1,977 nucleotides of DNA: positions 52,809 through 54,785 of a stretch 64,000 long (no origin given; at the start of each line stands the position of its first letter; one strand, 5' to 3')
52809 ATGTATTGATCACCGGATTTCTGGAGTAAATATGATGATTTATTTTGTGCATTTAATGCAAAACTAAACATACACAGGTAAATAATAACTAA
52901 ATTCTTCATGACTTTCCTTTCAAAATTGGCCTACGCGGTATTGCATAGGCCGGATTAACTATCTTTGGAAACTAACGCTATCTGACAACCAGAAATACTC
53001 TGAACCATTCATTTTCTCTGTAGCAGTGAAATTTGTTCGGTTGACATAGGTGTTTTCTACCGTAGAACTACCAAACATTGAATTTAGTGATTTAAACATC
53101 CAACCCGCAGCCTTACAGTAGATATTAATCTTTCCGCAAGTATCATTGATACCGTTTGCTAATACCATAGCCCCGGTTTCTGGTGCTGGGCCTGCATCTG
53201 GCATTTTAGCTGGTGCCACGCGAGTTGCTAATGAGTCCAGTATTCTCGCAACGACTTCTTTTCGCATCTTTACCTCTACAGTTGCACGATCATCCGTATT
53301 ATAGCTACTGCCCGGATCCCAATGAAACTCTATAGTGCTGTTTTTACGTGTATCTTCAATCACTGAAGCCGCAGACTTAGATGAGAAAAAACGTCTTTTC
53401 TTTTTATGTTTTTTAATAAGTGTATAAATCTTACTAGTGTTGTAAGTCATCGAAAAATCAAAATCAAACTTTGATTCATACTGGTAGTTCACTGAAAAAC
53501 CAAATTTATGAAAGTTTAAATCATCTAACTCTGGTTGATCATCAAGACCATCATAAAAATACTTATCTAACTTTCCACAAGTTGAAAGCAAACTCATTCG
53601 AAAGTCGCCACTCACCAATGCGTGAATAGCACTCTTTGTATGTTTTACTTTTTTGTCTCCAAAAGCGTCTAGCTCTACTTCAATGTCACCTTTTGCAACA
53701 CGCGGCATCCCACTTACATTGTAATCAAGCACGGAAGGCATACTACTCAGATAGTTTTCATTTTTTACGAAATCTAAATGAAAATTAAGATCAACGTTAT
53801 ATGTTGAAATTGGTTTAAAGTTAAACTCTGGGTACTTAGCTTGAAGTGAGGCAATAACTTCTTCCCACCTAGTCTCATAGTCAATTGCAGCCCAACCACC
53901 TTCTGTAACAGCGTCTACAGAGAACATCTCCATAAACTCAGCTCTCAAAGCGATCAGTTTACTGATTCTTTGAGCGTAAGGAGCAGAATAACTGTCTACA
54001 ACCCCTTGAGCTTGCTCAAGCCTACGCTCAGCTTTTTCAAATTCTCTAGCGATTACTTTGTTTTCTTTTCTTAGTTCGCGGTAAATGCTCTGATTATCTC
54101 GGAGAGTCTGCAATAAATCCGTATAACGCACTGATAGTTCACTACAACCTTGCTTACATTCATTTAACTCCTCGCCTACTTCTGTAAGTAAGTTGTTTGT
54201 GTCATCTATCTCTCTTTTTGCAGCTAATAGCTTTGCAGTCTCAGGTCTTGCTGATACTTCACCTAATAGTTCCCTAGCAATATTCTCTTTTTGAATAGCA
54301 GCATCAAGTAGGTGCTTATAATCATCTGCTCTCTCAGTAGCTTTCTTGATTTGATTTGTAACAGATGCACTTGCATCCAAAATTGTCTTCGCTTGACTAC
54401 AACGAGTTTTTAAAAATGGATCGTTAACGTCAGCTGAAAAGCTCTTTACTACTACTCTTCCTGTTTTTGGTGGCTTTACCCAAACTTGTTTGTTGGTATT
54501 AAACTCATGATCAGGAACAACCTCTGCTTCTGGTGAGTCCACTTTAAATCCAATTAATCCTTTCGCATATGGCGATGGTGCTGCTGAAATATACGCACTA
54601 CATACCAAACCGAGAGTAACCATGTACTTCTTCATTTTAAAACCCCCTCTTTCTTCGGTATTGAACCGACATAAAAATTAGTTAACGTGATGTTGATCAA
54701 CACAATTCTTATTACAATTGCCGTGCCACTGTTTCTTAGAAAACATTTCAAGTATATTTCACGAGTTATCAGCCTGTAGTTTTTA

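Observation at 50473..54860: Five-gene operon of exported orphan proteins with a sigma54-like promoter and repeat elements at enhancer distance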

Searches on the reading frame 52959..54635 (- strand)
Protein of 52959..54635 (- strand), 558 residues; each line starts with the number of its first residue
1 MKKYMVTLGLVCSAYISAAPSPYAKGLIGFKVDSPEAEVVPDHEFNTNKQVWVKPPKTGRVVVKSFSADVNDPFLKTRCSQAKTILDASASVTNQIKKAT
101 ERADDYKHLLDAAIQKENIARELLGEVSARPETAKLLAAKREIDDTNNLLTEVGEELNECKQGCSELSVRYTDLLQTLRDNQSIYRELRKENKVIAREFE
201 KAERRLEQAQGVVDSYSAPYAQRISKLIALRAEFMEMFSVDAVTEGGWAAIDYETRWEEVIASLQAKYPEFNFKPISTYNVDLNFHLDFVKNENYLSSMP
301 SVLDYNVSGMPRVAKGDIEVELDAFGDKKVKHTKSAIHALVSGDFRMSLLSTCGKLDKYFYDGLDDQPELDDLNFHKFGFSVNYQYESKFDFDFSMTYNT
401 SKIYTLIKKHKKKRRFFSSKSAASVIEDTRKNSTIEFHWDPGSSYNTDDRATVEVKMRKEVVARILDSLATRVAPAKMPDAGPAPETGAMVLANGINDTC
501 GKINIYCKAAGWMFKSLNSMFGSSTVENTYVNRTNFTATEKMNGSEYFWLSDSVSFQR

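Call 3: search_protein_families(library=pfam, proteins=[window:52959-54635:-], max_evalue=0.1)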
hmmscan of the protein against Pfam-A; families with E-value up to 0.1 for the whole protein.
window:52959-54635:- (558 aa): 4 families
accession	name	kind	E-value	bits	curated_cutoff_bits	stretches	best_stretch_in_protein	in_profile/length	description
PF22215.1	MLKL_N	-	0.0045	17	27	1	154-228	15-85/142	Mixed lineage kinase domain-like N-terminal domain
PF06160.17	EzrA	-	0.015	14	39.6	1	122-208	82-168/557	Septation ring formation regulator, EzrA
PF08614.16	ATG16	-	0.053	14.1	33.7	1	103-210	21-143/200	Autophagy protein 16 (ATG16)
PF16767.10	KinB_sensor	-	0.069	14.1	27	0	158-210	61-112/122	Sensor domain of alginate biosynthesis sensor protein KinB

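Call 8: find_homologous_proteins(query=window:52959-54635:-)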
Query window:52959-54635:- (558 aa): 1 proteins with E <= 0.001 among 8000 candidates.
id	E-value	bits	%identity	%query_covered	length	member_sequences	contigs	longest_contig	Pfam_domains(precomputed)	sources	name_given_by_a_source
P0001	3.4e-64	236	30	99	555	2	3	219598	-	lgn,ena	-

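Call 10: find_encoding_contigs(protein=P0001, flank=10000, max_places=6)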
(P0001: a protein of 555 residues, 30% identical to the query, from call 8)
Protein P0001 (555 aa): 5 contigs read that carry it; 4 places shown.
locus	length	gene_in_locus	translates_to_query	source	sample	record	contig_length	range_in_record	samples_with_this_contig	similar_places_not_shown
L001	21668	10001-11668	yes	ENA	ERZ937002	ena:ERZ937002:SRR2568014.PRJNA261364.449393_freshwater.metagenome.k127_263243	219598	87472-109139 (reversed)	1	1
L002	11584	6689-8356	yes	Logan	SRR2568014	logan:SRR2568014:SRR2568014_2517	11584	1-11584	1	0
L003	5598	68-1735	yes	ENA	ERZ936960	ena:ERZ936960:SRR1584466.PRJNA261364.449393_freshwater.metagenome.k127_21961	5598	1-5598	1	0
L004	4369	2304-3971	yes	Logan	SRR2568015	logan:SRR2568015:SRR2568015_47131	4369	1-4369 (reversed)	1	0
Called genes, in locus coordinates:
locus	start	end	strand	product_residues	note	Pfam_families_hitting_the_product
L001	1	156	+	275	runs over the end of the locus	PF00669:Flagellin_N, PF00700:Flagellin_C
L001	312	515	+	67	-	-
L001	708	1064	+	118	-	-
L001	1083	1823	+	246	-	PF00149:Metallophos, PF12850:Metallophos_2 (faint)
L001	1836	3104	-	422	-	PF02784:Orn_Arg_deC_N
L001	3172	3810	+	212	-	-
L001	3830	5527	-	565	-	PF00512:HisKA (weak), PF02518:HATPase_c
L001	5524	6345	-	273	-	PF02624:YcaO (weak)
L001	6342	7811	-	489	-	PF00496:SBP_bac_5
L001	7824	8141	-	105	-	-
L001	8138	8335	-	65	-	-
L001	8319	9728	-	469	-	PF00072:Response_reg, PF00158:Sigma54_activat, PF14532:Sigma54_activ_2, PF00004:AAA, PF07724:AAA_2, PF07728:AAA_5, PF25601:AAA_lid_14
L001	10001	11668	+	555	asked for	-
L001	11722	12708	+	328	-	-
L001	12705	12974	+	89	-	-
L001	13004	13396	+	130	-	-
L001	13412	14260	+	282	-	-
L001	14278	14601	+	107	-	-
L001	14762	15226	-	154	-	PF00160:Pro_isomerase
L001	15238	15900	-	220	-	PF00160:Pro_isomerase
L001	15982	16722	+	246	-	PF00902:TatC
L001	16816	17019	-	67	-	-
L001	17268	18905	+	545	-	PF04773:FecR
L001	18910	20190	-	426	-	PF00905:Transpeptidase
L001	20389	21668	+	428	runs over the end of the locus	PF08014:MATCAP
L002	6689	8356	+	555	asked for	-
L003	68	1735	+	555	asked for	-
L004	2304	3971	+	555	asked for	-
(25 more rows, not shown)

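Call 20: search_protein_representatives(protein=window:52959-54635:-)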
Query: 558 residues. Proteins with E-value up to 0.001 (for the whole library): 288; up to 1e-10: 157; up to 1e-30: 43. The best 150 are listed.
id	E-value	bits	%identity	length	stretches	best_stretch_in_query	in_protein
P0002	7.4e-66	239.3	32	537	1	47-544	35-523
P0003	1.1e-60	222.3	28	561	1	5-556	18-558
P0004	1.9e-59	218.2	28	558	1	13-558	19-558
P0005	6.3e-58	213.2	28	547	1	11-549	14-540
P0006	9.7e-58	212.5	31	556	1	32-553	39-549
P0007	2.0e-56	208.2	30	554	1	10-533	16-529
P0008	2.5e-55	204.6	31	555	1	48-541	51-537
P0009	8.8e-53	196.2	29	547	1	14-542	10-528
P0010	1.2e-52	195.7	28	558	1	29-556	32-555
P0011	6.6e-52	193.3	27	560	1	13-550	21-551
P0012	8.6e-52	192.9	27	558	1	14-552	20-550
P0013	4.6e-51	190.5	29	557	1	7-554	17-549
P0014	2.2e-50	188.3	28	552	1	2-544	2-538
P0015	7.6e-50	186.5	27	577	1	39-542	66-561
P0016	4.0e-49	184.1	29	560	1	5-536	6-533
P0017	5.3e-49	183.7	27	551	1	14-555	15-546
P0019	2.5e-46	174.9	30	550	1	36-555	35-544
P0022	1.3e-43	166.0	30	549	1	34-543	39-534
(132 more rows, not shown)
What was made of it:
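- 52959..54635 (-): Gene 1 (A), 558 aa. It has a signal peptide, a small N-terminal beta element, a roughly 170-residue helical hairpin/bundle with a conserved CxxxC at its tip, and a beta-rich C-terminal domain with conserved cysteines. It is the signature protein of the cassette. 288 family representatives at E ≤ 0.001 (call 20).
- On Gene-1 (A) family cassette: About 30% identity over 99% of the length to P0001 and P0002 (calls 8, 20).
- Checked: Gene 1 belongs to a large uncharacterised family (call 20).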

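Call 22: find_homologous_proteins(query=A1, max_evalue=0.00001)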
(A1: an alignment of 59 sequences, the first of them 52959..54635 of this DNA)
Query A1 (59 sequences) (558 aa, profile of the alignment): 1 proteins with E <= 0.00001 among 8000 candidates.
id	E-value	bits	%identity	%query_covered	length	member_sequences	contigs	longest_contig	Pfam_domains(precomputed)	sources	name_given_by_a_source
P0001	5.9e-201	687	30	99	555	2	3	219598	-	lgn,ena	-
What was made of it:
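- Tried and rejected: It found only one relative, even with a profile (calls 8, 22).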

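Call 23: search_solved_structures(query=A1, max_evalue=1)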
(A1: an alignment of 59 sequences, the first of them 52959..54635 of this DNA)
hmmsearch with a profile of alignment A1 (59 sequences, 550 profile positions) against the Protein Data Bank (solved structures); distinct sequences matched with E-value up to 1: 372 (the best 60 are shown).
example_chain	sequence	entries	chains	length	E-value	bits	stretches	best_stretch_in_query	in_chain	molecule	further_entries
9y6s_4T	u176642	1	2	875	8e-09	37.7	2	132-239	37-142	Coiled-coil domain-containing protein 40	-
9r1o_A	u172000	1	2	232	1.4e-07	33.6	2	99-233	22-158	sc-apCC-6-DPH-NR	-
3jbh_A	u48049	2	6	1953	6.2e-07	31.4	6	84-238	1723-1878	MYOSIN 2 HEAVY CHAIN STRIATED MUSCLE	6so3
8qox_B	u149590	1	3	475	1.6e-06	30.1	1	139-238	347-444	Conserved membrane protein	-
9y5h_B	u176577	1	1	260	3.3e-05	25.8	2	97-227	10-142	sc-t-SNARE-diff-#3.3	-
8qae_A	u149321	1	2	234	4.2e-05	25.4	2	99-232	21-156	sc-apCC-6-SLLA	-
2ch7_A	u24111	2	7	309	6.2e-05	24.8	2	115-241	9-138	METHYL-ACCEPTING CHEMOTAXIS PROTEIN | Methyl-accepting chemotaxis protein 2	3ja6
7ju4_B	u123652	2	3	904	6.2e-05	24.8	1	82-236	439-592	Flagellar-associated protein 172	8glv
4lin_A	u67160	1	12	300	6.8e-05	24.7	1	91-237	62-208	Tail needle protein gp26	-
2ch7_B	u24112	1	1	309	7.1e-05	24.6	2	115-241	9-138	METHYL-ACCEPTING CHEMOTAXIS PROTEIN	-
3ja6_H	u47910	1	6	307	8.3e-05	24.4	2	115-241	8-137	Methyl-accepting chemotaxis protein 2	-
8qad_A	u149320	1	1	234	0.00011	24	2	99-232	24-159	sc-apCC-6-LLIA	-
5xg2_A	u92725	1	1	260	0.00019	23.2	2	81-235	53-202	Chromosome partition protein Smc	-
9y5f_B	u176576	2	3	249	0.00028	22.7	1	82-214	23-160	sc-t-SNARE-5.s.8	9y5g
8u95_A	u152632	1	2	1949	0.00035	22.3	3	87-235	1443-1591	Myosin heavy chain, isoform U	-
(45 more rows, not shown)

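Call 29: find_encoding_contigs(protein=P0002, flank=8000, max_places=3)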
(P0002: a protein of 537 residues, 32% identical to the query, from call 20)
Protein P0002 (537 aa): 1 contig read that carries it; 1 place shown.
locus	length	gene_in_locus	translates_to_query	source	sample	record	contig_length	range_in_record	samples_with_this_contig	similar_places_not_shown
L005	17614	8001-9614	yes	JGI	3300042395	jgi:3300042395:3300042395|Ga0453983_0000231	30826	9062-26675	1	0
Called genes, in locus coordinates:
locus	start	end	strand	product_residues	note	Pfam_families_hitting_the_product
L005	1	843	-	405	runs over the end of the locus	-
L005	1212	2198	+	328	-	-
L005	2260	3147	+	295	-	PF07691:PA14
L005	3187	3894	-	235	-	-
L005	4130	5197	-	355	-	-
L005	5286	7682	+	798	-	PF05226:CHASE2, PF00211:Guanylate_cyc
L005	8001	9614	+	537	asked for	-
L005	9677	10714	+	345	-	-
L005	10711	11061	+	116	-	-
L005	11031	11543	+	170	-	-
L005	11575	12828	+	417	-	-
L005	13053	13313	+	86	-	-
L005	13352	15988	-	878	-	PF07715:Plug, PF00593:TonB_dep_Rec_b-barrel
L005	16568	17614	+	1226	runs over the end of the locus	-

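Call 31: find_encoding_contigs(protein=P0003, flank=8000, max_places=2)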
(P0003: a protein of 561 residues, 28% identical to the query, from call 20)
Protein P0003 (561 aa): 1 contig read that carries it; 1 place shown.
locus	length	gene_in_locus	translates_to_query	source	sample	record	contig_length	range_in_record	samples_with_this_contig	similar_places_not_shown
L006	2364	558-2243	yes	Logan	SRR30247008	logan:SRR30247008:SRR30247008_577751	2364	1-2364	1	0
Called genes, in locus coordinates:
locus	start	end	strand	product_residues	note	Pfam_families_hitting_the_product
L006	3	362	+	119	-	?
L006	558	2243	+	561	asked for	-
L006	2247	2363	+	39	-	?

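Call 32: find_encoding_contigs(protein=P0006, flank=8000, max_places=2)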
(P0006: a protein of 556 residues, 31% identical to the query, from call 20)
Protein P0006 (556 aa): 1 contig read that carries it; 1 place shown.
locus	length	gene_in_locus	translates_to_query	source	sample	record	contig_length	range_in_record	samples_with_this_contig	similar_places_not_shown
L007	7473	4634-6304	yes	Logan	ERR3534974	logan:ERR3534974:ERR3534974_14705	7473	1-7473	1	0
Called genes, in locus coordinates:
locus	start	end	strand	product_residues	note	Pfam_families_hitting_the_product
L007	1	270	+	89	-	?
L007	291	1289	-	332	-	PF01728:FtsJ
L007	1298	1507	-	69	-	-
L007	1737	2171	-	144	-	-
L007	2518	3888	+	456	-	PF00072:Response_reg, PF00158:Sigma54_activat, PF14532:Sigma54_activ_2, PF00004:AAA (weak), PF07724:AAA_2 (weak), PF07728:AAA_5 (weak), PF13173:AAA_14 (faint), PF25601:AAA_lid_14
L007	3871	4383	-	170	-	-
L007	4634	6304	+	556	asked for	-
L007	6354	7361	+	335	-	-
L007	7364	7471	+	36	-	?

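Call 36: find_related_loci(query=A3, collection=genome_contigs, flank=8000)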
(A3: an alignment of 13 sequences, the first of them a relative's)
Query A3 (555 aa) in genome_contigs; peptide patterns used: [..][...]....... (x = any residue, [..] = any of these).
49 stretches matched a pattern; 5 encode a relative of the query (tblastn E <= 1e-3); 5 distinct loci.
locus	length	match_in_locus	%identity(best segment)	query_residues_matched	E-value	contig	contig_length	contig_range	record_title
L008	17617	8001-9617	36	13-552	6e-107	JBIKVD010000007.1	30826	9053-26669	MAG: Oligoflexales bacterium isolate ME2015-08-19_3300042395_group6_bin52 Rohwer_bin1138_scaffold_238_c1, whole genome s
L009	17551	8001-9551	31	12-542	3e-71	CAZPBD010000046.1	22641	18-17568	MAG TPA_asm: uncultured Pseudobdellovibrionaceae bacterium isolate SRP302895_co1_280 genome assembly, contig: NODE_4138_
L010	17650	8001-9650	28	19-552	6e-43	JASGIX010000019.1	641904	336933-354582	MAG: Polyangiaceae bacterium isolate 5N375 JMF-2111-06-0005.ont.bin.375_18, whole genome shotgun sequence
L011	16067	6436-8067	26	8-545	3e-41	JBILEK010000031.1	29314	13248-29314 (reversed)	MAG: Bdellovibrionia bacterium isolate ME2016-07-27_3300042906_group7_bin26 Rohwer_bin1133_scaffold_698_c1, whole genome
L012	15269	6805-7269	32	350-504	2e-14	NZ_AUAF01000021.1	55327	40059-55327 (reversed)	Zooshikella ganghwensis DSM 15267 F607DRAFT_scaffold00021.21_C, whole genome shotgun sequence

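Call 37: predict_structure(alignment_id=A1)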
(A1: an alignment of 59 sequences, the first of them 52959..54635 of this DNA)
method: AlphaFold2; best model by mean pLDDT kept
length: 558 residues; sequences in the alignment: 59
mean_pLDDT: 83.0   pTM: 0.64
mean pLDDT of the five models: 83.0, 80.8, 80.8, 79.1, 78.4
residues with pLDDT >= 90: 253; 70-90: 187; 50-70: 91; < 50: 27
segments of 3 or more residues with pLDDT < 50: 1-3, 408-410, 416-427, 429-432, 527-529
pLDDT, mean of each block of 10 residues (from residue 1): 51 64 77 89 89 91 87 89 93 94 98 98 98 98 98 98 97 98 98 98 98 98 96 90 92 93 96 94 72 72 84 57 64 79 92 92 85 82 90 85 56 49 46 76 83 84 75 56 72 84 85 79 55 70 85 81
secondary structure, 60 per line:
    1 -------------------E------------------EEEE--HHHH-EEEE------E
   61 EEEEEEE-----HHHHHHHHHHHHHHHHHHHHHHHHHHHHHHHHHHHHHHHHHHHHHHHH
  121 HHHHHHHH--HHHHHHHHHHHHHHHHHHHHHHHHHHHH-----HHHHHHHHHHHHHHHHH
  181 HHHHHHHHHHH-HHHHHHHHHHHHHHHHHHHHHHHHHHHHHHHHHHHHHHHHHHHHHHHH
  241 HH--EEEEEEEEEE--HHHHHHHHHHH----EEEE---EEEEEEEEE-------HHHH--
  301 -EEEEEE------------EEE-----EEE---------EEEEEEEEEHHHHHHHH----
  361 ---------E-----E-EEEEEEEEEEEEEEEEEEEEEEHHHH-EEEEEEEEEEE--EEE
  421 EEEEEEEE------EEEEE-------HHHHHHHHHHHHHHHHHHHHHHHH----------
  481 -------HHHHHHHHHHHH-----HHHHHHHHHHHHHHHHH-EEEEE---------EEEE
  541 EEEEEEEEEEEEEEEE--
elements in order: E39-42 H45-48 E50-53 E60-67 H73-128 H131-158 H164-191 H193-242 E245-254 H257-267 E272-275 E279-287 H295-298 E302-307 E320-322 E328-330 E340-348 H349-356 E378-399 H400-403 E405-415 E418-428 E435-439 H447-470 H488-499 H505-521 E523-527 E537-556
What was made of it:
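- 52959..54635 (-): AF2 model with pLDDT 83 (call 37).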

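Call 40: fold_search(model_id=the predicted structure, library=pdb)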
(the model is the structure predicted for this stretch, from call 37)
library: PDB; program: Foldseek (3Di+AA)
matches with E <= 10: 1001; with E <= 0.001: 0
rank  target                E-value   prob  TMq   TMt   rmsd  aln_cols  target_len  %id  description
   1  5xg2                  1.2e-03  1.00  0.18  0.39  20.5       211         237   14  Crystal structure of a coiled-coil segment (residues 345-468 and 694-814) of Pyrococcus yayanosii Smc (released 2017-06-07)
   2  9hmx_A                4.1e-03  1.00  0.17  0.48  16.6       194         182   12  Structure of SteB-RipA complex from Mycobacterium tuberculosis (released 2025-07-30)
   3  6ixf_A                6.2e-03  0.84  0.10  0.19  17.4       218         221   12  Crystal structure of SeMet apo SH3BP5 (P41) (released 2019-03-20)
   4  6ewy                  7.7e-03  0.96  0.14  0.28  18.0       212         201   13  RipA Peptidoglycan hydrolase (Rv1477, Mycobacterium tuberculosis) N-terminal domain (released 2018-05-02)
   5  8i21_A                1.2e-02  0.98  0.15  0.27  18.6       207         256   17  Cryo-EM structure of 6-subunit Smc5/6 arm region (released 2024-06-26)
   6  5ew5_A                1.5e-02  1.00  0.15  0.17  14.8       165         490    9  Crystal Structure of Colicin E9 In Complex with Its Immunity Protein Im9 (released 2016-07-20)
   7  2b5u_A                1.8e-02  0.99  0.12  0.14  14.2       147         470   11  Crystal Structure Of Colicin E3 V206C Mutant In Complex With Its Immunity Protein (released 2006-11-07)
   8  9qxt_A                2.2e-02  0.99  0.13  0.10  20.3       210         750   12  E. coli JetABC dimer in the DNA boarding-holding state (released 2025-10-01)
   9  6ixf_B                2.2e-02  0.97  0.11  0.27  17.8       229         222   12  Crystal structure of SeMet apo SH3BP5 (P41) (released 2019-03-20)
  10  5xei                  2.4e-02  0.77  0.11  0.12  22.6       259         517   15  Crystal structure of the Smc head domain with a coiled coil and joint derived from Pyrococcus yayanosii (released 2017-06-07)
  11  3vkh_B                2.7e-02  0.69  0.10  0.03  21.4       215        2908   11  X-ray structure of a functional full-length dynein motor domain (released 2012-03-14)
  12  2ysu_B                2.9e-02  0.99  0.09  0.36  12.6       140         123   11  Structure of the complex between BtuB and Colicin E2 receptor binding domain (released 2007-06-19)
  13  3na7                  3.5e-02  0.98  0.13  0.26  19.3       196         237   10  2.2 Angstrom Structure of the HP0958 Protein from Helicobacter pylori CCUG 17874 (released 2010-09-22)
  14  5f5p_G                3.5e-02  0.97  0.13  0.32  13.1       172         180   14  Molecular Basis for Shroom2 Recognition by Rock1 (released 2016-10-19)
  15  6ixe                  3.5e-02  0.95  0.12  0.29  18.1       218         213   12  Crystal structure of SeMet apo SH3BP5 (I41) (released 2019-03-20)
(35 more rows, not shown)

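Call 41: search_protein_families(library=ncbifam, proteins=[window:52959-54635:-, P0001, P0008], max_evalue=0.1)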
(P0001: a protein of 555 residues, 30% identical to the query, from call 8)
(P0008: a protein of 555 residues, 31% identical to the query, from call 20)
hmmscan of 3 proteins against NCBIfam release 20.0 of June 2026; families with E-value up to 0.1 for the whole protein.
window:52959-54635:- (558 aa): 5 families
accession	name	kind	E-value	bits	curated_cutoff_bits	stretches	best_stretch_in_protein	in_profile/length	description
TIGR02168.1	SMC_prok_B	equivalog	0.00022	19.1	567.35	1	90-230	738-880/1181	chromosome segregation protein SMC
TIGR02169.1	SMC_prok_A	equivalog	0.00026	18.8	729.4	1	70-210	782-924/1165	chromosome segregation protein SMC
NF045487.1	ASRP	equivalog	0.0011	17.7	300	1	88-215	92-222/593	archaea-specific SMC-related protein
TIGR02680.1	TIGR02680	hypoth_equivalog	0.032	12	462.85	1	91-211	266-389/1356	TIGR02680 family protein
TIGR03185.1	DNA_S_dndD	equivalog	0.048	12.1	245.85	1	87-238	373-515/650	DNA sulfur modification protein DndD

P0001 (555 aa): 22 families
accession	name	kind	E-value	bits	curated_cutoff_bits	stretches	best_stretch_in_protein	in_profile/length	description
TIGR02168.1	SMC_prok_B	equivalog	2.2e-05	22.4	567.35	1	91-233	740-877/1181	chromosome segregation protein SMC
TIGR02169.1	SMC_prok_A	equivalog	9.5e-05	20.3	729.4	1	86-240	281-430/1165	chromosome segregation protein SMC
NF003413.0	PRK04778.1-7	equivalog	0.00056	18.4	556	1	86-244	315-477/564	septation ring formation regulator EzrA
NF045487.1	ASRP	equivalog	0.00093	17.9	300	1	93-214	331-454/593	archaea-specific SMC-related protein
NF002572.0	PRK02224.1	equivalog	0.0027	16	1087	1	93-207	335-451/888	DNA double-strand break repair ATPase Rad50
NF003034.1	PRK03918.1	equivalog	0.0081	14.2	700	1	89-209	182-300/878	DNA double-strand break repair ATPase Rad50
NF033885.1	conj_TraP_IncI1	equivalog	0.0083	15.9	135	1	88-203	41-156/217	conjugal transfer protein TraP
NF038218.1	IcmG_DotF_IVB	equivalog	0.012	15.3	200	1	133-195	124-185/266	type IVB secretion system protein IcmG/DotF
NF053712.1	repair_DEAH_YoaA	equivalog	0.012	14.3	680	1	83-213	270-401/630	DNA repair helicase YoaA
NF001247.0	PRK00218.1-3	equivalog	0.014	14.7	334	1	126-236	96-203/207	high frequency lysogenization protein HflD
NF041035.1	Rad50_Halo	equivalog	0.019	13.3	1000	1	107-234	202-331/883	DNA double-strand break repair ATPase Rad50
NF047515.1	SpiroCoCo_C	equivalog_domain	0.02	14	125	1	79-184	97-203/313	SpiroCoCo family coiled-coil protein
TIGR04523.1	Mplasa_alph_rch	subfamily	0.023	12.6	270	1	99-190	210-303/745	helix-rich protein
NF003422.0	PRK04863.1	equivalog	0.025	12.2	699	1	80-236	301-461/1486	chromosome partition protein MukB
NF004208.0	PRK05658.1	equivalog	0.026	13.5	555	1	84-230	225-363/631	RNA polymerase sigma factor RpoD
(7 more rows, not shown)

P0008 (555 aa): 8 families
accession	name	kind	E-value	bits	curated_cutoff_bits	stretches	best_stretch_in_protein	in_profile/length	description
NF003034.1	PRK03918.1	equivalog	1e-06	27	700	1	81-270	181-365/878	DNA double-strand break repair ATPase Rad50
TIGR02168.1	SMC_prok_B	equivalog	2.8e-05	22.1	567.35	1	91-230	366-505/1181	chromosome segregation protein SMC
TIGR02169.1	SMC_prok_A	equivalog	0.0007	17.4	729.4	1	92-228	364-503/1165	chromosome segregation protein SMC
NF002572.0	PRK02224.1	equivalog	0.0013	17.1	1087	1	100-225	275-400/888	DNA double-strand break repair ATPase Rad50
NF045487.1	ASRP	equivalog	0.0055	15.4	300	1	97-224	314-444/593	archaea-specific SMC-related protein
NF047515.1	SpiroCoCo_C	equivalog_domain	0.0084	15.3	125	1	94-227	101-229/313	SpiroCoCo family coiled-coil protein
TIGR04523.1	Mplasa_alph_rch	subfamily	0.033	12.1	270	1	95-228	529-664/745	helix-rich protein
NF041034.1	Rad50_Sulf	equivalog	0.035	11.9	1000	1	94-234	437-577/872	DNA double-strand break repair ATPase Rad50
